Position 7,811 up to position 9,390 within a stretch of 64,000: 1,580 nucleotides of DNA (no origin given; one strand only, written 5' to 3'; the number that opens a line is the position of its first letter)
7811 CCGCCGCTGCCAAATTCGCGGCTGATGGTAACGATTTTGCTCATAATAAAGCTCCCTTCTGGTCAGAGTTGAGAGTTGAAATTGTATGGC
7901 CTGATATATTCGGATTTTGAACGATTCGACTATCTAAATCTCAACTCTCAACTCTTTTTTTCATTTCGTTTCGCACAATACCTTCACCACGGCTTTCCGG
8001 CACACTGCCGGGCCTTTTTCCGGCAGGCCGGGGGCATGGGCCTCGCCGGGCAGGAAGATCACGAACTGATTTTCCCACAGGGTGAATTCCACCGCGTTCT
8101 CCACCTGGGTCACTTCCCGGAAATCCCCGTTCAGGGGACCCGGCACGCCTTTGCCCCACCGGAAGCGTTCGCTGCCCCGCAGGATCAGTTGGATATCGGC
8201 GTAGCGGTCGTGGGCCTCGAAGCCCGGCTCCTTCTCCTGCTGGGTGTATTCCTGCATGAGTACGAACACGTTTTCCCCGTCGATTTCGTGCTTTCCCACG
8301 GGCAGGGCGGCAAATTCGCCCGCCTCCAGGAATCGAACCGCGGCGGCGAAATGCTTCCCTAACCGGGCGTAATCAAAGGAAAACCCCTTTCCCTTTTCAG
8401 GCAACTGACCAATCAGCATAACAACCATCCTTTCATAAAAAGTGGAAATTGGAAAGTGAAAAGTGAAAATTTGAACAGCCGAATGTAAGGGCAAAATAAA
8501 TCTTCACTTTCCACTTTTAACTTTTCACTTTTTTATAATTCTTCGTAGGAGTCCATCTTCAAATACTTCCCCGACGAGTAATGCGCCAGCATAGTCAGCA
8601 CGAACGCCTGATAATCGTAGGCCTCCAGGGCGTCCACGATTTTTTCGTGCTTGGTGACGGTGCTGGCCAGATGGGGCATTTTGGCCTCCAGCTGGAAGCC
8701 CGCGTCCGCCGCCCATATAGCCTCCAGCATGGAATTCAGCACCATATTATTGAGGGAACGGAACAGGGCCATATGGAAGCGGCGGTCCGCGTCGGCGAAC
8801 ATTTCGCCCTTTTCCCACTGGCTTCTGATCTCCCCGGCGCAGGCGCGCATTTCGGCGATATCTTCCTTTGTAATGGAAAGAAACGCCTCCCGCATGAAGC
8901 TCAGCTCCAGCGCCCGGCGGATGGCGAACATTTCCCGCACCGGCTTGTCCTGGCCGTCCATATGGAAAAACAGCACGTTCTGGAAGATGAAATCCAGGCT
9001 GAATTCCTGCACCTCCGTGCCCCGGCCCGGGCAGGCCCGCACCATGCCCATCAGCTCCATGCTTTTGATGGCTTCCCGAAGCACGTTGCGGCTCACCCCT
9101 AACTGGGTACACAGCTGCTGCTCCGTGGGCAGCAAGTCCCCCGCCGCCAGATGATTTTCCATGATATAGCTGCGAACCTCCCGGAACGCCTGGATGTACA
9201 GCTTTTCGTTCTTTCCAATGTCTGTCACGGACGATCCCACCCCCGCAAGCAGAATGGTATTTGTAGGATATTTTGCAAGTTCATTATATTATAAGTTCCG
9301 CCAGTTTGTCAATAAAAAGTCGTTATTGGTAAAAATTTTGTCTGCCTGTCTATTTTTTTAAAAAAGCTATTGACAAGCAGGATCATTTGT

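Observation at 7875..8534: Family of intergenic hairpins whose arms are 7-nt tandem repeats; two different flavours bracket the single gene yhcH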

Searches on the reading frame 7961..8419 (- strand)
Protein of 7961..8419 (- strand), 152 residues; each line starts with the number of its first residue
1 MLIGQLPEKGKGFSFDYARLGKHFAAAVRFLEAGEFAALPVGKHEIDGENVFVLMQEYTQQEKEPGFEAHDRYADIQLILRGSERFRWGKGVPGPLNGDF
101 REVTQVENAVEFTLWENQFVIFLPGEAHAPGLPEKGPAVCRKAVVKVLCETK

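Call 18: search_protein_families(library=pfam, proteins=[window:7961-8419:-])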
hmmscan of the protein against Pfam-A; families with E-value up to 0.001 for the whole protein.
window:7961-8419:- (152 aa): 1 family
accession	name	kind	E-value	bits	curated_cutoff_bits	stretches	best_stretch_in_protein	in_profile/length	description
PF04074.18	DUF386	-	5.7e-30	104.7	26.5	1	17-147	12-144/145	YhcH/YjgK/YiaL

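Call 19: find_encoding_contigs(protein=window:7961-8419:-, flank=3000, max_places=10)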
Protein window:7961-8419:- (152 aa): 24 contigs read that carry it; 10 places shown.
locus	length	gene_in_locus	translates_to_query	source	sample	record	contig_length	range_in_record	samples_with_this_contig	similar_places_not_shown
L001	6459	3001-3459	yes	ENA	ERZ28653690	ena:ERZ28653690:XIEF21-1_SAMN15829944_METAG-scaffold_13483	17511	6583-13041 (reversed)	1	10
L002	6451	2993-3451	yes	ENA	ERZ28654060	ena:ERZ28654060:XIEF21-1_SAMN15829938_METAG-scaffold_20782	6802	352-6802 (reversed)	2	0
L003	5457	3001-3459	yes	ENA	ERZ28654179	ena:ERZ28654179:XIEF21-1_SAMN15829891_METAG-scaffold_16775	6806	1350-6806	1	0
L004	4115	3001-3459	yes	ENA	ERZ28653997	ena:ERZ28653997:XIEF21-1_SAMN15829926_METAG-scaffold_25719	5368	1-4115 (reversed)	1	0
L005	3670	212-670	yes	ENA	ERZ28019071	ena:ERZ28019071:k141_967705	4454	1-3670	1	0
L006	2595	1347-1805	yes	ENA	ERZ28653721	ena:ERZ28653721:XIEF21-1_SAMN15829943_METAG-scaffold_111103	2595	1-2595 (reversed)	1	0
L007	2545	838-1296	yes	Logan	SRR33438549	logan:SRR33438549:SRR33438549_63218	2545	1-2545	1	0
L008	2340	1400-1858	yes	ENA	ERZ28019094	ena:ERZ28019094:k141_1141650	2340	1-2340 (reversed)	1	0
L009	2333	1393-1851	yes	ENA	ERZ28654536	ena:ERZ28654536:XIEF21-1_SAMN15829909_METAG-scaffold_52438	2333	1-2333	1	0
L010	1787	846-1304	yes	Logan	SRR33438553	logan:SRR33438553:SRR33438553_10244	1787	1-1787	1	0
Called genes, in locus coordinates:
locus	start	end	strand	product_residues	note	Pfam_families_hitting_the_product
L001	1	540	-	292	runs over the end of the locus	PF00528:BPD_transp_1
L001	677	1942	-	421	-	PF01547:SBP_bac_1, PF13416:SBP_bac_8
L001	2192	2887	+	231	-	PF00392:GntR, PF07729:FCD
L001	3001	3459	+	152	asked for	PF04074:DUF386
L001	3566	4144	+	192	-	PF13189:Cytidylate_kin2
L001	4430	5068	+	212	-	PF13237:Fer4_10, PF13247:Fer4_11, PF12838:Fer4_7, PF13187:Fer4_9 (weak), PF12797:Fer4_2 (weak), PF00037:Fer4, PF13237:Fer4_10, PF12838:Fer4_7, +7 more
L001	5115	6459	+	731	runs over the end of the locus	PF02730:AFOR_N, PF01314:AFOR_C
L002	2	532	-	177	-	?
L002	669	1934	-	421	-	PF01547:SBP_bac_1, PF13416:SBP_bac_8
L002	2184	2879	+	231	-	PF00392:GntR, PF07729:FCD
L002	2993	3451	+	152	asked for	PF04074:DUF386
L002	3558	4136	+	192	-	PF13189:Cytidylate_kin2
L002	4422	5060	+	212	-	PF13237:Fer4_10, PF13247:Fer4_11, PF12838:Fer4_7, PF13187:Fer4_9 (weak), PF12797:Fer4_2 (weak), PF00037:Fer4, PF13237:Fer4_10, PF12838:Fer4_7, +7 more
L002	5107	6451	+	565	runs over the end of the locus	?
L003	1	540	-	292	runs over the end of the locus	PF00528:BPD_transp_1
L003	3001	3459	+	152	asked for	PF04074:DUF386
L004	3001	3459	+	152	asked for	PF04074:DUF386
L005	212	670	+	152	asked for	PF04074:DUF386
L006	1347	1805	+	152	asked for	PF04074:DUF386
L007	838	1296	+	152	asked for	PF04074:DUF386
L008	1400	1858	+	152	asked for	PF04074:DUF386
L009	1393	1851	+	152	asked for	PF04074:DUF386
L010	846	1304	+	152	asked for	PF04074:DUF386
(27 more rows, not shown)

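Call 32: find_related_loci(query=window:7961-8419:-, collection=metagenome_contigs, flank=4000)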
Query window:7961-8419:- (152 aa) in metagenome_contigs; peptide patterns used: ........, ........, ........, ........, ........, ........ (x = any residue, [..] = any of these).
232 stretches matched a pattern; 22 encode a relative of the query (tblastn E <= 1e-3); 22 distinct loci.
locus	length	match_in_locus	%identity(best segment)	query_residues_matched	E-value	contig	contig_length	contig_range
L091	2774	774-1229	89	1-152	9e-93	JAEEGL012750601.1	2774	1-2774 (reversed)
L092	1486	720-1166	89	1-149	3e-95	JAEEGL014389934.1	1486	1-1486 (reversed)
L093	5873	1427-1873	79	1-149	4e-78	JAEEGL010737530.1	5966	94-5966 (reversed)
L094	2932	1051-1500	74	1-150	2e-72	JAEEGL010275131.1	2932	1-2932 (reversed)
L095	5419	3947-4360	67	1-141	2e-59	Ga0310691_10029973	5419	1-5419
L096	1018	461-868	36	17-147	2e-23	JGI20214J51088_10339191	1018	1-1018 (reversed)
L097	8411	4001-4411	36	17-147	2e-20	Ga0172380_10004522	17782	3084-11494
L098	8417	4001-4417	37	17-148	8e-19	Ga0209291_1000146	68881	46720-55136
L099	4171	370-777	32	17-148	5e-19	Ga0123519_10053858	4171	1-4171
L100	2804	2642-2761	85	14-53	1e-18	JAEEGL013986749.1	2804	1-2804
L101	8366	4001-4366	35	17-132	5e-18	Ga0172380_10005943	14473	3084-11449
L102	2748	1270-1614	33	24-132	6e-16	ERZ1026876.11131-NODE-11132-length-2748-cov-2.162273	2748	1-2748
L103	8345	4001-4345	33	24-132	8e-16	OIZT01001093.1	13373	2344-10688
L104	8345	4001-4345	33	24-132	8e-16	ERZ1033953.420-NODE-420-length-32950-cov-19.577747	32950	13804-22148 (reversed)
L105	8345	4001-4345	33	24-132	8e-16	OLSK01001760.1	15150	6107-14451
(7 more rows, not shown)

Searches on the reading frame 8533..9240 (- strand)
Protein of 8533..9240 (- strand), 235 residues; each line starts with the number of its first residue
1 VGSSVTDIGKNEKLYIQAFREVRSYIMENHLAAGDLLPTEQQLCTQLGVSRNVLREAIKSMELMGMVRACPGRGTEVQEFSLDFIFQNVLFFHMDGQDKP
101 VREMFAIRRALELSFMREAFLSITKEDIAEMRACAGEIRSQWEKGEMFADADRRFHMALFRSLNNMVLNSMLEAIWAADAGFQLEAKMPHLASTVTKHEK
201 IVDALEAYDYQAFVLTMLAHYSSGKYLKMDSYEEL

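Call 18: search_protein_families(library=pfam, proteins=[window:8533-9240:-])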
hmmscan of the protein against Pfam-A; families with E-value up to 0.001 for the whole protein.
window:8533-9240:- (235 aa): 2 families
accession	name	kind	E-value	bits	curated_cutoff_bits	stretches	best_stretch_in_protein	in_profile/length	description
PF07729.17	FCD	-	3.2e-22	79.7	24.3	1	103-222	1-124/125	FCD domain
PF00392.27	GntR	-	5.2e-16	58.5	27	1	15-77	2-64/64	Bacterial regulatory proteins, gntR family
